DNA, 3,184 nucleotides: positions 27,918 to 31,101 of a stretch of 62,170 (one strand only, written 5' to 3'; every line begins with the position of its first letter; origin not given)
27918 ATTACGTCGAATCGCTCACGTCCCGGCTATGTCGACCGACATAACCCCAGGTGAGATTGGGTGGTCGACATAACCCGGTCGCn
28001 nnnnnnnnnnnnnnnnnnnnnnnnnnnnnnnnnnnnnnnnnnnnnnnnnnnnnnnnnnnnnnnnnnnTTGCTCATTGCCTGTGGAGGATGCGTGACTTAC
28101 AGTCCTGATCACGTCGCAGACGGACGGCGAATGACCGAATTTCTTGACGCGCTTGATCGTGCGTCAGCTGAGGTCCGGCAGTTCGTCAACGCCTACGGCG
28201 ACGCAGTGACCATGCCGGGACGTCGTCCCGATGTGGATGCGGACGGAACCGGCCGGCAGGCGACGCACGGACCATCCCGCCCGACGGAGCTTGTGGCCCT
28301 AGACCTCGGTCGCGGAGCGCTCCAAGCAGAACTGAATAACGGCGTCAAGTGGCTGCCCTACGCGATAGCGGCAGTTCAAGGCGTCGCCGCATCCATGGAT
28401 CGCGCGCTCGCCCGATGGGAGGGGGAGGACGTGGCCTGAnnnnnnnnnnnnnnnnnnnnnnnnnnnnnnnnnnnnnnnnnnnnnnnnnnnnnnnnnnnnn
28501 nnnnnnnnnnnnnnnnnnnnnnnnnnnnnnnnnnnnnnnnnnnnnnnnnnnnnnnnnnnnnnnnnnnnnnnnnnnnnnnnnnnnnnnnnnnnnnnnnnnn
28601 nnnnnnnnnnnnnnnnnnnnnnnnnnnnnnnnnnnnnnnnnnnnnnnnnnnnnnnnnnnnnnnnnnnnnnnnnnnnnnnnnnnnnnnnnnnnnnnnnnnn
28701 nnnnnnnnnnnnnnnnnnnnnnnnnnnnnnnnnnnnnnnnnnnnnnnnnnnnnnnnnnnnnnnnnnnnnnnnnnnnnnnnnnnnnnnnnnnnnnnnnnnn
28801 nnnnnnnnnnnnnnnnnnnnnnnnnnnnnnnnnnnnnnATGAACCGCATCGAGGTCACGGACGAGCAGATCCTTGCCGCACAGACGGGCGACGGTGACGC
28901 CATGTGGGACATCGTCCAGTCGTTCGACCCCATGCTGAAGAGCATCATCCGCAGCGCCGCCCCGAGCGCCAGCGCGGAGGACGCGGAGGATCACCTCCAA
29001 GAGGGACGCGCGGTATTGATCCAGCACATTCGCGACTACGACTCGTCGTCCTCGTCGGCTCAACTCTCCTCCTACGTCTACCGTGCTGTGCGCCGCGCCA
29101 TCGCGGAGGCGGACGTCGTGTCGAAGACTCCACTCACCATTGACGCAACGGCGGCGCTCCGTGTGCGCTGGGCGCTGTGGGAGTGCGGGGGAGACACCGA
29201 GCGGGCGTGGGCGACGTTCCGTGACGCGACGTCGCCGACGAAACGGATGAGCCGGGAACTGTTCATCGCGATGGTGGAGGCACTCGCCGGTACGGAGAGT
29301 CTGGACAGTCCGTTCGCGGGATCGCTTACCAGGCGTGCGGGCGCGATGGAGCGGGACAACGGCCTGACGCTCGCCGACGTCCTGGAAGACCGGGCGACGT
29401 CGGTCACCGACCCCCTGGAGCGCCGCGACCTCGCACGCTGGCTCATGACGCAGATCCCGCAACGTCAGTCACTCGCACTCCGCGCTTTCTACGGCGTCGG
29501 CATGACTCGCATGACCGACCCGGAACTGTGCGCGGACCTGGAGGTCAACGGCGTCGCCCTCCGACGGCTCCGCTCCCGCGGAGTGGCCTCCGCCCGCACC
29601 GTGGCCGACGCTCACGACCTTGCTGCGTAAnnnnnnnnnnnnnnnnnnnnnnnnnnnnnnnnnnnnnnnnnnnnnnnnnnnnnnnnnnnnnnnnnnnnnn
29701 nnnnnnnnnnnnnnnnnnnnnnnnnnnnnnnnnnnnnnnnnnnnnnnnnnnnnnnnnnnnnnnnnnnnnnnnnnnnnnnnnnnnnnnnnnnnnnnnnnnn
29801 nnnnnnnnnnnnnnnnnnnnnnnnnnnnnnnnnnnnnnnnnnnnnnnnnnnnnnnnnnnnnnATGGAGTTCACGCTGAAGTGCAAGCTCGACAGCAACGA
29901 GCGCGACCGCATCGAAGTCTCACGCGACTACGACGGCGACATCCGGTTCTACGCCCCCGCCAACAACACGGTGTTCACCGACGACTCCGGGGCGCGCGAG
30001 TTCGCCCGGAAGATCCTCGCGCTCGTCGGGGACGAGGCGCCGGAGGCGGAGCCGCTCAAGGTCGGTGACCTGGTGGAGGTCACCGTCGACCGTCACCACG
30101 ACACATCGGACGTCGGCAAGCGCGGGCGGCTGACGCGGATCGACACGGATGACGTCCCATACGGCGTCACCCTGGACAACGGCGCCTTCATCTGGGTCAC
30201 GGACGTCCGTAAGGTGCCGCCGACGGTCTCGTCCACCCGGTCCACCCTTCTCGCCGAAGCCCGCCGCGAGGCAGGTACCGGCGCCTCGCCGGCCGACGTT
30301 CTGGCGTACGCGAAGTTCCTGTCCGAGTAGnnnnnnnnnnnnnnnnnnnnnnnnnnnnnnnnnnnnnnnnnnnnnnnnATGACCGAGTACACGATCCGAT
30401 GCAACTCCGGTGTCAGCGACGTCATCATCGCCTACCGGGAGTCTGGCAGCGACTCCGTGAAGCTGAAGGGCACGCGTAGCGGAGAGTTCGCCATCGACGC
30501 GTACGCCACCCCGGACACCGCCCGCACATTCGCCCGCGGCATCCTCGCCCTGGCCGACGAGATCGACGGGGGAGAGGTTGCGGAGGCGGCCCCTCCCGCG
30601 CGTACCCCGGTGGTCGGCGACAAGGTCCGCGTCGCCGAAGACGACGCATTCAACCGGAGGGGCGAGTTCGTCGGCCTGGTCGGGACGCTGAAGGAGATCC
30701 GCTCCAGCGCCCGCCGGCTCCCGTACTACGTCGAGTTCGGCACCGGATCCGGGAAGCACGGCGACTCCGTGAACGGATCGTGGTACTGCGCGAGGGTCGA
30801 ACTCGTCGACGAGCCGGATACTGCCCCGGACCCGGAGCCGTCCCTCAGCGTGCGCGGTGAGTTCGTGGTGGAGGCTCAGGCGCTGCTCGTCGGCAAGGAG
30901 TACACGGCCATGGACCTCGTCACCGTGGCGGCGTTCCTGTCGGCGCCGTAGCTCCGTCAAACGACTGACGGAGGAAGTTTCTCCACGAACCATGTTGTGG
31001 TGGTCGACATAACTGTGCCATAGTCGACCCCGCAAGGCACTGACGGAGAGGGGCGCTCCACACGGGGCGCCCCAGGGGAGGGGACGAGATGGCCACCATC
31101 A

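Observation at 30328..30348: Genome-wide 14-bp palindrome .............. at gene boundaries (operator/stoperator-like network)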

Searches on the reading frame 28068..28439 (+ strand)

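Call 38: search_protein_families(library=pfam, proteins=[window:28068-28439:+], max_evalue=0.01)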
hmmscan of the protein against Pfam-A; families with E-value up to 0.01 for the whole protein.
window:28068-28439:+ (123 aa): 1 family
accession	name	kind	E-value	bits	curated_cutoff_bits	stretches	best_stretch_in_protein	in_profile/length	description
PF23773.1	DUF7169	-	2.5e-22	79.5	27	1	27-119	3-94/94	Domain of unknown function (DUF7169)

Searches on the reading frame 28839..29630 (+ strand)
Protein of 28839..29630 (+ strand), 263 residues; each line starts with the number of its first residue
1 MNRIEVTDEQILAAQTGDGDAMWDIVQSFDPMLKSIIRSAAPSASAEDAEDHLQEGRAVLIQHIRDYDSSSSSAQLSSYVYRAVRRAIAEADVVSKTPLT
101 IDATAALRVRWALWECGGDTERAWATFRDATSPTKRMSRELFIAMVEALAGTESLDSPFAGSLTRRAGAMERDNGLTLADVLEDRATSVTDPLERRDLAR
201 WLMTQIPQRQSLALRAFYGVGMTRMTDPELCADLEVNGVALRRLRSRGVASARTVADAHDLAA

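Call 21: find_related_loci(query=window:28839-29630:+, collection=viral_contigs, flank=10000)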
Query window:28839-29630:+ (263 aa) in viral_contigs; peptide patterns used: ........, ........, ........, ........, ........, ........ (x = any residue, [..] = any of these).
7 stretches matched a pattern; 6 encode a relative of the query (tblastn E <= 1e-3); 6 distinct loci.
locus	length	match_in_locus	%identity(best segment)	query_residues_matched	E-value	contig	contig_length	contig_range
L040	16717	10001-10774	64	1-263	4e-103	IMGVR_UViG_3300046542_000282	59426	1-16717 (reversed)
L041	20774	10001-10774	64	1-263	4e-103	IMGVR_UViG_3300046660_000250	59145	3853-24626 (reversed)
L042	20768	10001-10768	54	1-263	2e-88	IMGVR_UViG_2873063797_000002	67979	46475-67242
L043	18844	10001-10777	53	1-259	1e-86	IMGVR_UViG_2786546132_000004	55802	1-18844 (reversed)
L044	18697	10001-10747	54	1-256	8e-80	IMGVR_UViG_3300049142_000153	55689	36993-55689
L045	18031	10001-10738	48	1-255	3e-63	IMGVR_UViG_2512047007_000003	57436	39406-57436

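Call 38: search_protein_families(library=pfam, proteins=[window:28839-29630:+], max_evalue=0.01)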
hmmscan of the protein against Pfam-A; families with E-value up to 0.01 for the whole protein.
window:28839-29630:+ (263 aa): 2 families
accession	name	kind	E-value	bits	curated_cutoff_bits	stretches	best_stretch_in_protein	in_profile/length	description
PF04542.20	Sigma70_r2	-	8.8e-07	29.1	24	1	26-89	2-62/71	Sigma-70 region 2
PF12645.13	HTH_16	-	0.0094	16.5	22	0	10-67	3-64/65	Helix-turn-helix domain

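Call 44: search_protein_families(library=phrogs, proteins=[window:28839-29630:+], max_evalue=0.001)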
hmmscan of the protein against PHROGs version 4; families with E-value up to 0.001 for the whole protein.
window:28839-29630:+ (263 aa): 2 families
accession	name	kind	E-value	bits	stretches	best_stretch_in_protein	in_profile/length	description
phrog_351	-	transcription regulation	3.5e-14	53.4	1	6-253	489-723/928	RNA polymerase sigma factor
phrog_15865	-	transcription regulation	1.1e-09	39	1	5-186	1-181/386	RNA polymerase sigma factor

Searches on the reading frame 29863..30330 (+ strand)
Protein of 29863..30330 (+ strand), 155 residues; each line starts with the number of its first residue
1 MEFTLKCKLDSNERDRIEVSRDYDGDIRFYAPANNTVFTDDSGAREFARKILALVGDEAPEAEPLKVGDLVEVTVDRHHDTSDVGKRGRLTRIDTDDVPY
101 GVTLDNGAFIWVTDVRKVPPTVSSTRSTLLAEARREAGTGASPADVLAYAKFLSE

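Call 38: search_protein_families(library=pfam, proteins=[window:29863-30330:+], max_evalue=0.01)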
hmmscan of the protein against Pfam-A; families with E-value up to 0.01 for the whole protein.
window:29863-30330:+ (155 aa): 0 families

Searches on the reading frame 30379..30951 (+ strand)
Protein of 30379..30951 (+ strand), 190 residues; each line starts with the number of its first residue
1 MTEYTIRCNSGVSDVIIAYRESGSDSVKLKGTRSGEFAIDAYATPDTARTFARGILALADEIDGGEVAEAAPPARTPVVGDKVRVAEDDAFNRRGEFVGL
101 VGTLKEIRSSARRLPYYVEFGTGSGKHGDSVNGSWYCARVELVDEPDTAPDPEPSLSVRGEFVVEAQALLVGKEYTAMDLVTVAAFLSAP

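Call 22: find_related_loci(query=window:30379-30951:+, collection=viral_contigs, flank=10000)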
Query window:30379-30951:+ (190 aa) in viral_contigs; peptide patterns used: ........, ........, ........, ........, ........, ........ (x = any residue, [..] = any of these).
6 stretches matched a pattern, but none encodes a relative of the query by tblastn (E <= 1e-3).

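Call 38: search_protein_families(library=pfam, proteins=[window:30379-30951:+], max_evalue=0.01)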
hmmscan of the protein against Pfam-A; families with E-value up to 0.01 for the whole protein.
window:30379-30951:+ (190 aa): 0 families
